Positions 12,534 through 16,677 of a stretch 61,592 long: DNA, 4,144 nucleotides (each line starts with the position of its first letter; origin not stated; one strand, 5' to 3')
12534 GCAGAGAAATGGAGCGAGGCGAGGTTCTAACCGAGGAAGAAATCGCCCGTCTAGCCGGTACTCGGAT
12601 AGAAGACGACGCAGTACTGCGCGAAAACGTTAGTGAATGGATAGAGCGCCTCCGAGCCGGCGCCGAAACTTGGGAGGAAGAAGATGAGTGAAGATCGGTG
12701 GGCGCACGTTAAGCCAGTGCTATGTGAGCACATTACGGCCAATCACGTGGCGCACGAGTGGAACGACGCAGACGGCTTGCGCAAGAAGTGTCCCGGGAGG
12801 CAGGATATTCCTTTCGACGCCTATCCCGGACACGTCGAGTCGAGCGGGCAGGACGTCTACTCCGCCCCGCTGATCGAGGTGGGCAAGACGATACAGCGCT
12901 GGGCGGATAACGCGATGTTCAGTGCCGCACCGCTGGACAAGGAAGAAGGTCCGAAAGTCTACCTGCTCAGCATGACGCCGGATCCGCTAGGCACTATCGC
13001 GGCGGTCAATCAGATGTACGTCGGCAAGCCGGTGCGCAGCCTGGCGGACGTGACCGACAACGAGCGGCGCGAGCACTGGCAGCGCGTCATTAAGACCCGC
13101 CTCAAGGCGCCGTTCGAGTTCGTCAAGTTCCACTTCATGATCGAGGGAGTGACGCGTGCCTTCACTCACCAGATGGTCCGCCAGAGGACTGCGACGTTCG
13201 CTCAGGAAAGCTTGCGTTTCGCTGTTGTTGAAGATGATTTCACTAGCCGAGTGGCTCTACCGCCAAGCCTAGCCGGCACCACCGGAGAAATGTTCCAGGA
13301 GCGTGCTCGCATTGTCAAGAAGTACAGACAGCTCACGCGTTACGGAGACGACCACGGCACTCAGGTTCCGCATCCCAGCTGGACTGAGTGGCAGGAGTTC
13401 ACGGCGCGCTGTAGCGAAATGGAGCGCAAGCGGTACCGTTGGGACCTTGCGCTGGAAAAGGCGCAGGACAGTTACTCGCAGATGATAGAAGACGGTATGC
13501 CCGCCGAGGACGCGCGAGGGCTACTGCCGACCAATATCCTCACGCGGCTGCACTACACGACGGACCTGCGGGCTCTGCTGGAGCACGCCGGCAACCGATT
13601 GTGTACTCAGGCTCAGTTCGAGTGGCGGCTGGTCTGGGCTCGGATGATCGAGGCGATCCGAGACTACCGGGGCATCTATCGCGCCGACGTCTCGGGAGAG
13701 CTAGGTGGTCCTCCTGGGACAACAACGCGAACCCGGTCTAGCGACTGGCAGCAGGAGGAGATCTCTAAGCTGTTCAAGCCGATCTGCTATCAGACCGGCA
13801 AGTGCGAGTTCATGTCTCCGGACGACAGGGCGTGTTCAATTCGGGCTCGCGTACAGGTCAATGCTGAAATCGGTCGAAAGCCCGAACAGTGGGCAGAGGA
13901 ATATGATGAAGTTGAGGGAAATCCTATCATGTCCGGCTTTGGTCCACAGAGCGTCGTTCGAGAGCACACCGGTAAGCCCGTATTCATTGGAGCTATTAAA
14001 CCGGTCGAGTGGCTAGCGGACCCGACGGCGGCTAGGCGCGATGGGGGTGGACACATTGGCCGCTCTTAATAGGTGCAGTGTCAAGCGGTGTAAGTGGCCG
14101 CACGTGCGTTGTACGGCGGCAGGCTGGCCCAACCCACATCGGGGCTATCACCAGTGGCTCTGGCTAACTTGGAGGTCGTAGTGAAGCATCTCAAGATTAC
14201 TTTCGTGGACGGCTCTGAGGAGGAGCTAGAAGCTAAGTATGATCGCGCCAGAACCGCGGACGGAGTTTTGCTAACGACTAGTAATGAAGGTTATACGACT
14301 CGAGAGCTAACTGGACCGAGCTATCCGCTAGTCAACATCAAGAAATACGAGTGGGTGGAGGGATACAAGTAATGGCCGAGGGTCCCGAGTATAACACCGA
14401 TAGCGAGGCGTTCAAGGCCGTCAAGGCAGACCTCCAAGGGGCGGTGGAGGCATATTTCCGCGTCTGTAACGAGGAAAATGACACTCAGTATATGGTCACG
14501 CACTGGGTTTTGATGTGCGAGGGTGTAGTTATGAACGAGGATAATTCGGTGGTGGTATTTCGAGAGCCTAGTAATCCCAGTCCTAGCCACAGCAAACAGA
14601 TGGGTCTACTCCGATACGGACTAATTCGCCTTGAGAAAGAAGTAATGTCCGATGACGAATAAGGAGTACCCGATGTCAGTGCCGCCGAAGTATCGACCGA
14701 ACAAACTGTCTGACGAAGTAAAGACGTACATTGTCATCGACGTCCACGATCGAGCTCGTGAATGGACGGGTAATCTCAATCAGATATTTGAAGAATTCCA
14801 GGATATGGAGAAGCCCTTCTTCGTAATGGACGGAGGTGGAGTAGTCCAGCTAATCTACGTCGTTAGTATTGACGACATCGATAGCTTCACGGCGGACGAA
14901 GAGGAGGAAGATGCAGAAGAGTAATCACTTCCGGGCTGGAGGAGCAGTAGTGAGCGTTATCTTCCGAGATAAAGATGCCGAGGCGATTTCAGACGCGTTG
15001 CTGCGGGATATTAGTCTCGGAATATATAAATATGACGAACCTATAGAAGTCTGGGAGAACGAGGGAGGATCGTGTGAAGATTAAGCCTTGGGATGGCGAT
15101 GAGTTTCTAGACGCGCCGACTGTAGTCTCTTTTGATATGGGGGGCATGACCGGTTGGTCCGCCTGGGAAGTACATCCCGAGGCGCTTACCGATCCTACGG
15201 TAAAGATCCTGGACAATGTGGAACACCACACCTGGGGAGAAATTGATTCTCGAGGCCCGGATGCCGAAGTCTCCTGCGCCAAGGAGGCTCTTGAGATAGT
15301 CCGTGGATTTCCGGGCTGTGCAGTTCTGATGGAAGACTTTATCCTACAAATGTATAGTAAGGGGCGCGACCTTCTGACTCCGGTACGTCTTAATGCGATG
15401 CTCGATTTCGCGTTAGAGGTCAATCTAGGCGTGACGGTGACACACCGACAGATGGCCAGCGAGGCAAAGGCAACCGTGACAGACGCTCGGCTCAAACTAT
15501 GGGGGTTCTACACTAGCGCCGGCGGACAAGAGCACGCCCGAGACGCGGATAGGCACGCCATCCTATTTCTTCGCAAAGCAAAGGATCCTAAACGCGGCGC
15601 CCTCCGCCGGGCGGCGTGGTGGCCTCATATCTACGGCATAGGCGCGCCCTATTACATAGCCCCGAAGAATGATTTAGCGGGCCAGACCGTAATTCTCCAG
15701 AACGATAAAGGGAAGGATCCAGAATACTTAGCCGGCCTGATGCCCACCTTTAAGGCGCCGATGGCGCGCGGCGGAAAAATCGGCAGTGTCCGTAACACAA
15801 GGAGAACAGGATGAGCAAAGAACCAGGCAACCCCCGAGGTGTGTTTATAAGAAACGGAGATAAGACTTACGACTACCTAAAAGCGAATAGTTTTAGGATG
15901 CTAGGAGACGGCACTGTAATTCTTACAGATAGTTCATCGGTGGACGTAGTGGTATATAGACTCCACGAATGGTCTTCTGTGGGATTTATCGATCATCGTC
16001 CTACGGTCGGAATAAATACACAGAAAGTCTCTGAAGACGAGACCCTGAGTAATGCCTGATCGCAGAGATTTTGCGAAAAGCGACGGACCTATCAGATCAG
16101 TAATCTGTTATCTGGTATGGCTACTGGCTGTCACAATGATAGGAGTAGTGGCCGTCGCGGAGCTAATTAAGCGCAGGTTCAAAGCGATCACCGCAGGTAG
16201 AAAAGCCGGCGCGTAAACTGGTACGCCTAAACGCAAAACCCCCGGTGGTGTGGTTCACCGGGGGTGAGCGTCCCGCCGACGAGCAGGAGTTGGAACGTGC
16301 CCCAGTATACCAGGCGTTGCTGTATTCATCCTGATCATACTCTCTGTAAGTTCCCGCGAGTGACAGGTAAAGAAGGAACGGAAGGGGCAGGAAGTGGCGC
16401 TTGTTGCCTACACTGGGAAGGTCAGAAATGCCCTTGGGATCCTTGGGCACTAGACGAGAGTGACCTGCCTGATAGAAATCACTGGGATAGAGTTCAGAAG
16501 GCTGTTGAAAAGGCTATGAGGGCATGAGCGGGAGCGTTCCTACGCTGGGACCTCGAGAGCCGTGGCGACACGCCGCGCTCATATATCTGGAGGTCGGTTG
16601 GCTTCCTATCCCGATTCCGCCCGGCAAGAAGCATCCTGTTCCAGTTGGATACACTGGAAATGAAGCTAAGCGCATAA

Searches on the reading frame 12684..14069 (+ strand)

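Call 12: search_protein_families(library=pfam, proteins=[window:12684-14069:+], max_evalue=0.01)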
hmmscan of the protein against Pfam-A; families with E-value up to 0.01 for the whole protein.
window:12684-14069:+ (461 aa): 1 family
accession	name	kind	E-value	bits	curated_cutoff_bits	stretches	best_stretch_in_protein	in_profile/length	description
PF02511.20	Thy1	-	2.3e-32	112.8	24.8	1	94-326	2-186/191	Thymidylate synthase complementing protein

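Call 13: search_protein_families(library=phrogs, proteins=[window:12684-14069:+], max_evalue=0.001)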
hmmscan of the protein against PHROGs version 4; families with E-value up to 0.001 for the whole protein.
window:12684-14069:+ (461 aa): 5 families
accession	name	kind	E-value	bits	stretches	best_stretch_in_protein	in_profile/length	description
phrog_85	-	DNA, RNA and nucleotide metabolism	2.4e-30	106.7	1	133-327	416-574/866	thymidylate synthase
phrog_22708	-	DNA, RNA and nucleotide metabolism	6.1e-08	33.3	1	91-182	30-126/242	thymidylate synthase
phrog_35637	-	DNA, RNA and nucleotide metabolism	1.1e-07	32.2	1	122-191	112-179/366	thymidylate synthase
phrog_10644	-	DNA, RNA and nucleotide metabolism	5.6e-07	30.8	1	258-315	76-133/160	thymidylate synthase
phrog_28804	-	DNA, RNA and nucleotide metabolism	0.00072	20.9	0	257-321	7-69/91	thymidylate synthase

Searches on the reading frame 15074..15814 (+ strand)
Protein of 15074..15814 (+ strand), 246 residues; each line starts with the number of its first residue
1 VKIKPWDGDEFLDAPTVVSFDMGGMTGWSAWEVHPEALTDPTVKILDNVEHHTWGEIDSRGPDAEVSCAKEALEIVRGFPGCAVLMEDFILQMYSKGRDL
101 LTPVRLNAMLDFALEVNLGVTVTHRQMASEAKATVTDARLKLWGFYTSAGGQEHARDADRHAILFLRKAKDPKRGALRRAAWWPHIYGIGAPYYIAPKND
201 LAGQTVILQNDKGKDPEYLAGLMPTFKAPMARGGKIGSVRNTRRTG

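Call 12: search_protein_families(library=pfam, proteins=[window:15074-15814:+], max_evalue=0.01)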
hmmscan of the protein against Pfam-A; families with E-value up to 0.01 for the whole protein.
window:15074-15814:+ (246 aa): 0 families

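Call 13: search_protein_families(library=phrogs, proteins=[window:15074-15814:+], max_evalue=0.001)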
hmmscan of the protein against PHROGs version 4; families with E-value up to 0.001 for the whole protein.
window:15074-15814:+ (246 aa): 1 family
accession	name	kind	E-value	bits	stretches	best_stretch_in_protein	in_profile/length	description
phrog_1981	-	unknown function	4.2e-45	155.1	1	15-189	27-201/217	-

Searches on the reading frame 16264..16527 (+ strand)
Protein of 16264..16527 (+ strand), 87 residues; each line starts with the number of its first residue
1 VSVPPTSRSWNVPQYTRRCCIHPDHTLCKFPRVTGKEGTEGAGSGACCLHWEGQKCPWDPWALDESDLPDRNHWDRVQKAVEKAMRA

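Call 37: search_protein_families(library=ncbifam, proteins=[window:16264-16527:+], max_evalue=1)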
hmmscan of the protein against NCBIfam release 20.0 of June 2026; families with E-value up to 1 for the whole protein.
window:16264-16527:+ (87 aa): 1 family
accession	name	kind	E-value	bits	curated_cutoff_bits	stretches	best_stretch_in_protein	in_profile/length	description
TIGR03709.1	PPK2_rel_1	subfamily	0.026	13.7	247.2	1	60-86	188-214/264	PPK2 family polyphosphate kinase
